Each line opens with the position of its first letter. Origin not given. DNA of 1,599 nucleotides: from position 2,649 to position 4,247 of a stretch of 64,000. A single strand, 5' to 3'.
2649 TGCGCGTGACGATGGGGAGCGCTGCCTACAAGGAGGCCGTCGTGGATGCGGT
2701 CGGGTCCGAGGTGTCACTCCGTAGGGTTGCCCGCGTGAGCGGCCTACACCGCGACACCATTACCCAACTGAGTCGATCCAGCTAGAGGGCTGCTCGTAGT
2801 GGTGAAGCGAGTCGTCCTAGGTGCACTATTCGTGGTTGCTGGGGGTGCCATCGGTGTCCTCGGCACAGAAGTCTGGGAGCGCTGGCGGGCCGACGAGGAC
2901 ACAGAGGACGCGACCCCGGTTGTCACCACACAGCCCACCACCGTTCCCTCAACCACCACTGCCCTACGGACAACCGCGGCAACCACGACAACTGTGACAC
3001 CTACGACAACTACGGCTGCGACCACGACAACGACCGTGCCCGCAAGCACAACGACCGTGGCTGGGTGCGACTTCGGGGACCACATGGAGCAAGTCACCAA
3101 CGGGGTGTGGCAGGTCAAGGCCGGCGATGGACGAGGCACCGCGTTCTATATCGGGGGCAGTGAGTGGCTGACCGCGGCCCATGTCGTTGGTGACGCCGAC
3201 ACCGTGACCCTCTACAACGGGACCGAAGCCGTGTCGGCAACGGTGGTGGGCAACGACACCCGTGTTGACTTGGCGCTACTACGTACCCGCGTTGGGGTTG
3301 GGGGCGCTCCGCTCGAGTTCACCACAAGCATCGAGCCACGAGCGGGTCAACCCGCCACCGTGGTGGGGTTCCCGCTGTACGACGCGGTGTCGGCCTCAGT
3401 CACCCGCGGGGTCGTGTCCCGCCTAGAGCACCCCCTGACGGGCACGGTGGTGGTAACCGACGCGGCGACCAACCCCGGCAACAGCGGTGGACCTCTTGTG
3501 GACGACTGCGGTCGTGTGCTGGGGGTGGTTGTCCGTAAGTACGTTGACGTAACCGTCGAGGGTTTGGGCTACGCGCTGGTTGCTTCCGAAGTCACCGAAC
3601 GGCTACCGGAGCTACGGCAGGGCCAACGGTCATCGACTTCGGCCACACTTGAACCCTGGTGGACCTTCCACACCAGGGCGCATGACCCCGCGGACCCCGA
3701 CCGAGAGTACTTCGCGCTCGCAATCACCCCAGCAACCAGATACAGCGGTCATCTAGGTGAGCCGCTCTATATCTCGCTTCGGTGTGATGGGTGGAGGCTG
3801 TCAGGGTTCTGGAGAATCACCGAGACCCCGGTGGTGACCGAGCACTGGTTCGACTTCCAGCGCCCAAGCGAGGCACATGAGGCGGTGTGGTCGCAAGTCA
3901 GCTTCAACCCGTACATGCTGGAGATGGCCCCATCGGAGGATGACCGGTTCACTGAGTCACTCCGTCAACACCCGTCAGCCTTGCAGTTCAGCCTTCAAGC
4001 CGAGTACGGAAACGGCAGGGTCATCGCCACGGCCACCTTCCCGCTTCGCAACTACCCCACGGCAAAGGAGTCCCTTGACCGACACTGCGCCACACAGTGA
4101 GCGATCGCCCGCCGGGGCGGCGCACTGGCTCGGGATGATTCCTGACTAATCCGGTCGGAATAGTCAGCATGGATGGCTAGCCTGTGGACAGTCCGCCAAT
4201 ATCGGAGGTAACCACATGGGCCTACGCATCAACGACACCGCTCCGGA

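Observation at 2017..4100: Tightly spaced GIY-YIG nuclease / mini-HTH / membrane-anchored trypsin-like protease cassette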

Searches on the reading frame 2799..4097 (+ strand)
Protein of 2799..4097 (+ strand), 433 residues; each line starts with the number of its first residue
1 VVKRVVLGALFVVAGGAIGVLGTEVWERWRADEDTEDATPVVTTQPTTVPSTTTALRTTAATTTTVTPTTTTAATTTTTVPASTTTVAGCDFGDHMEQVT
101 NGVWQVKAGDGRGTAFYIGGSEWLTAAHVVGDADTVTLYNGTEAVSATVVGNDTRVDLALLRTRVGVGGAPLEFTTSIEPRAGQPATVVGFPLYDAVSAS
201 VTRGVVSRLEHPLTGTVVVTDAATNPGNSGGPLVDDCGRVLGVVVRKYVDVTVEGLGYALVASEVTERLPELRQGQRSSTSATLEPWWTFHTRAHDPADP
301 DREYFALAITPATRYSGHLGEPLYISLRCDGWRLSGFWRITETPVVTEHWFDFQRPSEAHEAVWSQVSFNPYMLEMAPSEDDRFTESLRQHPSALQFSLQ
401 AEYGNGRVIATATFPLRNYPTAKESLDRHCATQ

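Call 4: search_protein_families(library=pfam, proteins=[window:2799-4097:+], max_evalue=1)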
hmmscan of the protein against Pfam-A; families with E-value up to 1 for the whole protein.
window:2799-4097:+ (433 aa): 3 families
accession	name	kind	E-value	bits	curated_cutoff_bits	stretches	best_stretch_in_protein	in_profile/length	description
PF13365.12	Trypsin_2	-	9.1e-26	91.8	27.6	1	113-243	1-144/144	Trypsin-like peptidase domain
PF00089.32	Trypsin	-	7.8e-09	36.1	20.6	1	98-246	8-197/220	Trypsin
PF01456.22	Mucin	-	0.043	14.3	34.7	1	33-86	41-97/143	Mucin-like glycoprotein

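Call 5: search_protein_families(library=padloc, proteins=[window:2799-4097:+], max_evalue=1)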
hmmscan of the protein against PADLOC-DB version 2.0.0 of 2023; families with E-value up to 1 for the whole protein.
window:2799-4097:+ (433 aa): 6 families
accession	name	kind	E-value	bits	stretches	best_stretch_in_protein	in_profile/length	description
PDLC02960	RT-Protease_XI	-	4.5e-18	63.5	1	97-247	332-486/506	single gene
PDLC02959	RT-Protease_XI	-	3.9e-16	57.1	1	97-247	334-489/510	single gene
PDLC02159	Avs1b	-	1.5e-05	20.5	1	98-207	5-121/1924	-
PDLC04593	PDC-M35A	-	8.5e-05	20.4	1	140-252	67-186/216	-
PDLC00169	HamA1|HamA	-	0.0017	14.9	1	111-253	27-179/483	DUF1837 domain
PDLC03855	LmuA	-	0.0082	13.5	1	121-195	30-112/425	-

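Call 6: search_protein_families(library=ncbifam, proteins=[window:2799-4097:+], max_evalue=1)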
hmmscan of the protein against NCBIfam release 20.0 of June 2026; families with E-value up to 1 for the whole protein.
window:2799-4097:+ (433 aa): 17 families
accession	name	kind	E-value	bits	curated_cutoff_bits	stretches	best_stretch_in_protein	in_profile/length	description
TIGR02037.1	degP_htrA_DO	subfamily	9.2e-22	77.6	416.2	1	83-272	31-227/434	Do family serine endopeptidase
NF047968.1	SerProtHtrA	equivalog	3.8e-20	72.6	470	1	60-260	39-244/357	serine protease HtrA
NF033740.0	MarP_fam_protase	equivalog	6.9e-20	71.4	250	1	46-277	143-382/390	MarP family serine protease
NF041521.1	HhoA_HhoB_HtrA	equivalog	6.1e-18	65.2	450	1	92-266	41-217/335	HhoA/HhoB/HtrA family serine endopeptidase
NF053637.1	SerProtHtrAspr2045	equivalog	3.9e-17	62.3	650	1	11-272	17-282/394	serine protease HtrA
TIGR02038.1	protease_degS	equivalog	1.2e-12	47.6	422.95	1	124-260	92-234/351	outer membrane-stress sensor serine endopeptidase DegS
NF007526.1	PRK10139.1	equivalog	3e-10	39.4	756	1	43-246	33-232/456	serine endoprotease DegQ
NF008189.1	PRK10942.1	equivalog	5.2e-09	35.1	720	1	124-246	128-254/477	serine endoprotease DegP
NF008147.1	PRK10898.1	equivalog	8e-09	35.1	408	1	124-261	92-236/352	outer membrane-stress sensor serine endopeptidase DegS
NF050055.1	SerProtHtrAMycob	equivalog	1.8e-08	33.8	800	1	112-272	228-406/502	serine protease HtrA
NF040960.1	MamE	equivalog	3.1e-08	32.7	800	1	125-264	137-285/659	magnetosome formation protease MamE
NF041810.1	Avs1b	equivalog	9.1e-06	23.1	1500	1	98-209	5-123/1931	AVAST type 1 anti-phage system protease Avs1b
NF040961.1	MamO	equivalog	0.014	13.7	800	1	123-247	111-243/648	magnetosome protein MamO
NF040533.1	endo_SpGH101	exception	0.017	12.2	2900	1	155-254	234-332/1962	SpGH101 family endo-alpha-N-acetylgalactosaminidase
NF003626.0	PRK05265.1-4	equivalog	0.12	11.6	222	1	74-144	94-163/246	pyridoxine 5'-phosphate synthase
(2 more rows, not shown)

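Call 7: search_protein_families(library=phrogs, proteins=[window:2799-4097:+], max_evalue=1)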
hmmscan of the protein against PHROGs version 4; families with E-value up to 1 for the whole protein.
window:2799-4097:+ (433 aa): 4 families
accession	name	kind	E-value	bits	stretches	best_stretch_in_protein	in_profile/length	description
phrog_11383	-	unknown function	6.5e-28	99.3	1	59-275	129-358/462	-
phrog_9683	-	other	1.1e-16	62.1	1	66-258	15-210/233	protease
phrog_18002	-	unknown function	0.00032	21.4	1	111-248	124-280/330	-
phrog_13651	-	unknown function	0.14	12.5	1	156-247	157-251/280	-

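Call 25: search_protein_representatives(protein=window:2799-4097:+)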
Query: 433 residues. Proteins with E-value up to 0.001 (for the whole library): 52683; up to 1e-10: 7428; up to 1e-30: 76. The best 150 are listed.
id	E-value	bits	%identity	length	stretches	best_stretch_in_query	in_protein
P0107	2.7e-221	751.7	82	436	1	1-432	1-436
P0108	2.3e-100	353.3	53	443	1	49-431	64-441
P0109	4.4e-78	279.8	50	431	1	33-430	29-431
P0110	3.9e-59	217.4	53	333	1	44-282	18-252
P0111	1.5e-55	205.5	44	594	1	27-286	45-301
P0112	8.6e-53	196.5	52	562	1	77-286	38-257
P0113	1.1e-50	189.6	49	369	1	65-278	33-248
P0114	2.7e-50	188.3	51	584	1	68-277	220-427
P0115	4.3e-50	187.6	50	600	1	85-288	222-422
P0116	3.5e-49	184.6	49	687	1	82-295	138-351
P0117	8.3e-49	183.4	49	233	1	43-265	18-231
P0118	1.2e-48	182.8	48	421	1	58-284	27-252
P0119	5.1e-48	180.8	49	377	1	87-287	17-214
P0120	2.2e-47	178.7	50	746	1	86-279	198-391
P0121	2.2e-47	178.7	49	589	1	67-284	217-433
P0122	2.7e-47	178.4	38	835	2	44-288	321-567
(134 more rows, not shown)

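Call 26: find_homologous_proteins(query=window:2799-4097:+, region=283-433, max_evalue=0.001)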
Query window:2799-4097:+, residues 283-433 (151 aa): 10 proteins with E <= 0.001 among 157 candidates.
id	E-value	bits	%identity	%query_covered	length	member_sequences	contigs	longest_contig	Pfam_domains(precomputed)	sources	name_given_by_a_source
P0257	1.4e-93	329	94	100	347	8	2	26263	PF13365.13,PF00089.33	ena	-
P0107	4.3e-71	256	78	99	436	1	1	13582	PF13365.13,PF00089.33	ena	-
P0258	4.0e-70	253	76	100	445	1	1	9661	PF13365.13,PF00089.33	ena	-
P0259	3.6e-69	250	75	100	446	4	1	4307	PF13365.13,PF00089.33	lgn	-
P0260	4.0e-66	240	74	100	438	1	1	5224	PF13365.13,PF00089.33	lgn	-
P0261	1.8e-60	222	68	100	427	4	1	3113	PF13365.13,PF01456.23,PF00089.33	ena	-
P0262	2.2e-56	208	66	100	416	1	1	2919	PF13365.13,PF00089.33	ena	-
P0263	1.8e-52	196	60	100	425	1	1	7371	PF13365.13,PF01456.23,PF00089.33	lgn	-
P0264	2.2e-50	189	62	100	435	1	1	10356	PF13365.13,PF01456.23,PF00089.33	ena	-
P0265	1.4e-47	180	59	99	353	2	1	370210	PF13365.13,PF00089.33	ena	-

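Call 28: find_encoding_contigs(protein=P0257, flank=6000, max_places=2)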
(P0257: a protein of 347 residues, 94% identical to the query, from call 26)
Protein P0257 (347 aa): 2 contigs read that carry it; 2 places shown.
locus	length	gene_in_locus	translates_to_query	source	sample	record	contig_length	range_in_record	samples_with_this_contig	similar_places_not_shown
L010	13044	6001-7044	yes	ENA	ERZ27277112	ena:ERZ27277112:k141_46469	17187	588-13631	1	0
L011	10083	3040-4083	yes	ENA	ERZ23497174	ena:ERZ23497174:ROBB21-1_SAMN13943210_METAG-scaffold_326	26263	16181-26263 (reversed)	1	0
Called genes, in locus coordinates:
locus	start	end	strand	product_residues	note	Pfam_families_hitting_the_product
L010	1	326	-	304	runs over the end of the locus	?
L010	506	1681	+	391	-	PF13356:Arm-DNA-bind_3, PF22022:Phage_int_M, PF00589:Phage_integrase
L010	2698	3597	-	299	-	PF08843:AbiEii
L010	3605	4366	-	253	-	-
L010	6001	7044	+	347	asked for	PF00089:Trypsin, PF13365:Trypsin_2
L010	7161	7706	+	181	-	-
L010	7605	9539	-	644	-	-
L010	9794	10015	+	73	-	PF04255:DUF433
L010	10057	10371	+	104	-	PF18480:DUF5615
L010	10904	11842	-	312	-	-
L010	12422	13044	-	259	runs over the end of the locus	PF01661:Macro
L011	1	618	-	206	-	?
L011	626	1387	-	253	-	-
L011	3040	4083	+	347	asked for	PF00089:Trypsin, PF13365:Trypsin_2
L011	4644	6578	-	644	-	-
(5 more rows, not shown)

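Call 29: find_encoding_contigs(protein=P0107, flank=6000, max_places=2)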
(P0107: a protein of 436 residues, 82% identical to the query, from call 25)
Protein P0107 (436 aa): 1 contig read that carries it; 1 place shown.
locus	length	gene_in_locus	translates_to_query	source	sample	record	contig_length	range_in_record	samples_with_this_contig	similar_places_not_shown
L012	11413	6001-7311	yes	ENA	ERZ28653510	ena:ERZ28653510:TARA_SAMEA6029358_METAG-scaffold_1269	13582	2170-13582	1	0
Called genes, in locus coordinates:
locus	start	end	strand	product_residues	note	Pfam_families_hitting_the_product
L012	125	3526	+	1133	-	PF00176:SNF2-rel_dom, PF04851:ResIII, PF00271:Helicase_C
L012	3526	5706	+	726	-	PF00580:UvrD-helicase (faint), PF13245:AAA_19 (weak), PF13538:UvrD_C_2 (faint)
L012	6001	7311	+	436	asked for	PF00089:Trypsin, PF13365:Trypsin_2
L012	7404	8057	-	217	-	PF02775:TPP_enzyme_C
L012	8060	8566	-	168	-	-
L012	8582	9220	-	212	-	PF03352:Adenine_glyco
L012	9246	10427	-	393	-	PF04909:Amidohydro_2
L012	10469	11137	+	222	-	-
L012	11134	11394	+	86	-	-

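Call 30: find_encoding_contigs(protein=P0265, flank=6000, max_places=2)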
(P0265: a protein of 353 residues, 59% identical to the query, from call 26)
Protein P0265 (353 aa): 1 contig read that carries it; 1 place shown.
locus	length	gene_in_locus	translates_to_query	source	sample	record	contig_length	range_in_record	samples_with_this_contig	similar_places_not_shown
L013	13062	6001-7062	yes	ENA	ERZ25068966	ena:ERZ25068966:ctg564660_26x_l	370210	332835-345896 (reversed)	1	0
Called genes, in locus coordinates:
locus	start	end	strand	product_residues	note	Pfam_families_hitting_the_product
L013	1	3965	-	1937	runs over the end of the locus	PF13855:LRR_8, PF00801:PKD (faint), PF18911:PKD_4 (weak), PF22352:K319L-like_PKD, PF18911:PKD_4 (weak), PF22352:K319L-like_PKD, PF18911:PKD_4 (weak), PF22352:K319L-like_PKD, +4 more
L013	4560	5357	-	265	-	PF01548:DEDD_Tnp_IS110, PF02371:Transposase_20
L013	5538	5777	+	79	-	PF01844:HNH (weak)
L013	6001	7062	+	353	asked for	PF00089:Trypsin, PF13365:Trypsin_2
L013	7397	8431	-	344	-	PF01548:DEDD_Tnp_IS110, PF02371:Transposase_20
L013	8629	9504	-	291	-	PF13565:HTH_32 (weak), PF13276:HTH_21 (faint), PF13683:rve_3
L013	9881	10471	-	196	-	PF00156:Pribosyltran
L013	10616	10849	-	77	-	-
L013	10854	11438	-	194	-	-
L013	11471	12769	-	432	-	PF01053:Cys_Met_Meta_PP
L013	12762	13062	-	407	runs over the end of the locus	PF00561:Abhydrolase_1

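Call 57: find_encoding_contigs(protein=P0258, flank=5000, max_places=2)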
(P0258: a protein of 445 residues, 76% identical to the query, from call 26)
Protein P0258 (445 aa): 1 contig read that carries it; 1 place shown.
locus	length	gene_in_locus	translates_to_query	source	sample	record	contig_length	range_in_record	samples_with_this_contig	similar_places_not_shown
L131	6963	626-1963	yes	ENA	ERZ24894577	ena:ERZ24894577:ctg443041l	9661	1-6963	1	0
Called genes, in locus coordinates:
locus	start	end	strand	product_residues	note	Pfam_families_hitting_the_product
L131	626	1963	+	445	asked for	PF00089:Trypsin, PF13365:Trypsin_2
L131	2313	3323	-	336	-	-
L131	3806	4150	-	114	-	-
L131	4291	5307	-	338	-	-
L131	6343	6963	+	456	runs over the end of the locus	-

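Call 58: find_encoding_contigs(protein=P0264, flank=5000, max_places=2)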
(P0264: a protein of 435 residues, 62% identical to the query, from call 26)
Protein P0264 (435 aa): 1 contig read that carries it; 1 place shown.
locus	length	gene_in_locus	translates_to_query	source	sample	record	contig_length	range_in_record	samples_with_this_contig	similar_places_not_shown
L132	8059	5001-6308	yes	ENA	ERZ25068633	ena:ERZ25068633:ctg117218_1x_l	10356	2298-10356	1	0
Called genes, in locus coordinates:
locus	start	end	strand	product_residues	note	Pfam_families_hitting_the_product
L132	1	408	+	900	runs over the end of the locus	?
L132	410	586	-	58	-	-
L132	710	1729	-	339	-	PF00355:Rieske, PF19298:KshA_C (weak), PF19112:VanA_C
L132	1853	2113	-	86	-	PF13711:DUF4160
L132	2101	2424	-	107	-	-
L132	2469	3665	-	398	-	-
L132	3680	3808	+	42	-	-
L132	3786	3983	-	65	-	PF05930:Phage_AlpA, PF12728:HTH_17 (weak)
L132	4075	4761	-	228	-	-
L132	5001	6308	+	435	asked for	PF01456:Mucin (faint), PF00089:Trypsin (weak), PF13365:Trypsin_2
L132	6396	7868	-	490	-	PF13384:HTH_23, PF13518:HTH_28, PF13551:HTH_29, PF13565:HTH_32, PF00665:rve, PF13683:rve_3, PF22483:Mu-transpos_C_2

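Call 59: find_encoding_contigs(protein=P0263, flank=5000, max_places=2)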
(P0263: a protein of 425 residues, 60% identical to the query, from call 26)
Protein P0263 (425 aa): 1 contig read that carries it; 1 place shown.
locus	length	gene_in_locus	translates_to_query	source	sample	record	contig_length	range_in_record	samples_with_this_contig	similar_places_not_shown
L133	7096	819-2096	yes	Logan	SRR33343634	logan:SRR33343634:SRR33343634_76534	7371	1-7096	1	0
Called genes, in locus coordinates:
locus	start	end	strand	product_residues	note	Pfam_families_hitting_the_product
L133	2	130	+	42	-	?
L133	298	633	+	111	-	PF13650:Asp_protease_2, PF13975:gag-asp_proteas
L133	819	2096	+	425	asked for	PF01456:Mucin (faint), PF00089:Trypsin (weak), PF13365:Trypsin_2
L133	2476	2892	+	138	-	-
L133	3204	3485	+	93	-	-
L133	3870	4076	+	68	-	PF15919:HicB_lk_antitox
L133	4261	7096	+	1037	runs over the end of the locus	?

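Call 73: search_dna_similar(query=window:2799-4097:+, collection=phages, mode=protein, max_evalue=0.00001, max_rows=15)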
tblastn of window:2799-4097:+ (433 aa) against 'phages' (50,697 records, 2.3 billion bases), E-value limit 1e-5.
Records with a match: 23; places in all: 23; records where one place covers at least 80% of the query: 0.
Best place of each record, by identity: <60% 23.
By first word of the organism name: Bacteriophage 6; Acinetobacter 4; Staphylococcus 3; Rhizobium 3; Listeria 3; Sinorhizobium 2; Enterococcus 1; Salmonella 1.
By host as written in the record: - 12; Listeria monocytogenes 3; Staphylococcus aureus 2; Sinorhizobium meliloti 2; Enterococcus faecalis 1; methicillin-resistant Staphylococcus aureus spa type t127 1; Rhizobium etli T3_14 1; Homo sapiens 1.
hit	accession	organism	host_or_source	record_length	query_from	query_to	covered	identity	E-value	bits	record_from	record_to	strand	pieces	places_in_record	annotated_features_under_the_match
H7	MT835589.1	Bacteriophage sp.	human fecal samples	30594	97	275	41%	33.0%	5e-12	74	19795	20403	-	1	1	record has no annotation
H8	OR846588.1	Enterococcus phage Efs 1-1-1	Enterococcus faecalis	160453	93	274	42%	31.8%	1e-16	89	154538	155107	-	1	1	record has no annotation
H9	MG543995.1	Staphylococcus phage UPMK_1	methicillin-resistant Staphylococcus ...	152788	107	272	38%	34.1%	1e-15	85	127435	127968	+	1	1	none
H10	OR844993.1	Staphylococcus phage SA 1306 Kay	Staphylococcus aureus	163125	108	272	38%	34.3%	5e-15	84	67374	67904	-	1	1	record has no annotation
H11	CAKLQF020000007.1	Acinetobacter phage MD-2021a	not known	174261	113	269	36%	35.9%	4e-12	74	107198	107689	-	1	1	degQ: serine endoprotease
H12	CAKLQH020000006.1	Acinetobacter phage MD-2021a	not known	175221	113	269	36%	35.9%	4e-12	74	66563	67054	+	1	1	degQ: serine endoprotease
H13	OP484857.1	Sinorhizobium phage AP-16-3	Sinorhizobium meliloti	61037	110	244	31%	40.1%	8e-11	71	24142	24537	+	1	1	hypothetical protein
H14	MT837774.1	Bacteriophage sp.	human fecal samples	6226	92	274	42%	29.6%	4e-6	55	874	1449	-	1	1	record has no annotation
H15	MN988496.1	Rhizobium phage RHph_TM3_3_14B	Rhizobium etli T3_14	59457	105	245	33%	37.8%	8e-9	64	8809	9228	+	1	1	putative trypsin-like peptidase protein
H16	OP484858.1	Sinorhizobium phage NV1.1.1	Sinorhizobium meliloti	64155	110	244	31%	39.4%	2e-9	66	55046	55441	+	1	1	hypothetical protein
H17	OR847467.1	Listeria phage LM 4-11-1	Listeria monocytogenes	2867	119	273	36%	34.3%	4e-12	74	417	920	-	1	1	record has no annotation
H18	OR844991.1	Staphylococcus phage SA 1306 Kay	Staphylococcus aureus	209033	97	272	41%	30.0%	7e-11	71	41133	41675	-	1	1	record has no annotation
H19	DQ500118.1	Rhizobium phage 16-3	-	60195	110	244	31%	38.7%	8e-10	67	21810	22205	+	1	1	16-3p036: p036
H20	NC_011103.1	Rhizobium phage 16-3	-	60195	110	244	31%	38.7%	8e-10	67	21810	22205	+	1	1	16-3p036: protease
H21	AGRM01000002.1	Salmonella enterica subsp. houtenae str. ATCC BAA-1581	Homo sapiens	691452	123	276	36%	32.0%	2e-7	59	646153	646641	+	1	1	periplasmic serine peptidase DegS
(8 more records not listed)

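Call 94: search_solved_structures(query=window:2799-4097:+, max_evalue=0.00001, show_alignments=2)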
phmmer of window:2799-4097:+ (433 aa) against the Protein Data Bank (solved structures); distinct sequences matched with E-value up to 0.00001: 98 (the best 60 are shown).
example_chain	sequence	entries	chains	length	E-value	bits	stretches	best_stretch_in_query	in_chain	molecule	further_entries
5ila_A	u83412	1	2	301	6.6e-16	61.8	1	60-262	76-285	Protease Do-like 9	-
5il9_A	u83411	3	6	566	2.6e-15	59.8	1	60-265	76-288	Protease Do-like 9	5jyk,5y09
5ilb_A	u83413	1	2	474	5.4e-15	58.7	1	110-273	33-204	Protease Do-like 2, chloroplastic,Protease Do-like 9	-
4fln_A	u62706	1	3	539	9.3e-15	58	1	110-272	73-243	Protease Do-like 2, chloroplastic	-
1l1j_A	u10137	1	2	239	1.5e-13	54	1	113-267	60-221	heat shock protease HtrA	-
3k6z_A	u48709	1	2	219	1.2e-12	51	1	112-282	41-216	POSSIBLE MEMBRANE-ASSOCIATED SERINE PROTEASE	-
3k6y_A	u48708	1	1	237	1.4e-12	50.8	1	112-282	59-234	POSSIBLE MEMBRANE-ASSOCIATED SERINE PROTEASE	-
3lgv_A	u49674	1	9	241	2.4e-12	50.1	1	124-271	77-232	Protease degS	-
3lt3_A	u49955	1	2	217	3.3e-12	49.6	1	112-282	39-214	POSSIBLE MEMBRANE-ASSOCIATED SERINE PROTEASE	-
3lgt_A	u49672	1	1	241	4.1e-12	49.2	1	124-271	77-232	Protease degS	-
3lgw_A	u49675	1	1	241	5.3e-12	48.9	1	124-271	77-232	Protease degS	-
3gcn_A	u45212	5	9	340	5.3e-12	48.9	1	124-271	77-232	Protease degS | DegS protease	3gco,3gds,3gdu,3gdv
6z05_A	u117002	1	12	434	6.4e-12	48.6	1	123-263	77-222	DegQ family serine endoprotease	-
5y28_A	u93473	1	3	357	6.7e-12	48.6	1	124-272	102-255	Periplasmic serine endoprotease DegP-like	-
5y2d_A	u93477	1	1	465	1e-11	47.9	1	124-272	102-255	Periplasmic serine endoprotease DegP-like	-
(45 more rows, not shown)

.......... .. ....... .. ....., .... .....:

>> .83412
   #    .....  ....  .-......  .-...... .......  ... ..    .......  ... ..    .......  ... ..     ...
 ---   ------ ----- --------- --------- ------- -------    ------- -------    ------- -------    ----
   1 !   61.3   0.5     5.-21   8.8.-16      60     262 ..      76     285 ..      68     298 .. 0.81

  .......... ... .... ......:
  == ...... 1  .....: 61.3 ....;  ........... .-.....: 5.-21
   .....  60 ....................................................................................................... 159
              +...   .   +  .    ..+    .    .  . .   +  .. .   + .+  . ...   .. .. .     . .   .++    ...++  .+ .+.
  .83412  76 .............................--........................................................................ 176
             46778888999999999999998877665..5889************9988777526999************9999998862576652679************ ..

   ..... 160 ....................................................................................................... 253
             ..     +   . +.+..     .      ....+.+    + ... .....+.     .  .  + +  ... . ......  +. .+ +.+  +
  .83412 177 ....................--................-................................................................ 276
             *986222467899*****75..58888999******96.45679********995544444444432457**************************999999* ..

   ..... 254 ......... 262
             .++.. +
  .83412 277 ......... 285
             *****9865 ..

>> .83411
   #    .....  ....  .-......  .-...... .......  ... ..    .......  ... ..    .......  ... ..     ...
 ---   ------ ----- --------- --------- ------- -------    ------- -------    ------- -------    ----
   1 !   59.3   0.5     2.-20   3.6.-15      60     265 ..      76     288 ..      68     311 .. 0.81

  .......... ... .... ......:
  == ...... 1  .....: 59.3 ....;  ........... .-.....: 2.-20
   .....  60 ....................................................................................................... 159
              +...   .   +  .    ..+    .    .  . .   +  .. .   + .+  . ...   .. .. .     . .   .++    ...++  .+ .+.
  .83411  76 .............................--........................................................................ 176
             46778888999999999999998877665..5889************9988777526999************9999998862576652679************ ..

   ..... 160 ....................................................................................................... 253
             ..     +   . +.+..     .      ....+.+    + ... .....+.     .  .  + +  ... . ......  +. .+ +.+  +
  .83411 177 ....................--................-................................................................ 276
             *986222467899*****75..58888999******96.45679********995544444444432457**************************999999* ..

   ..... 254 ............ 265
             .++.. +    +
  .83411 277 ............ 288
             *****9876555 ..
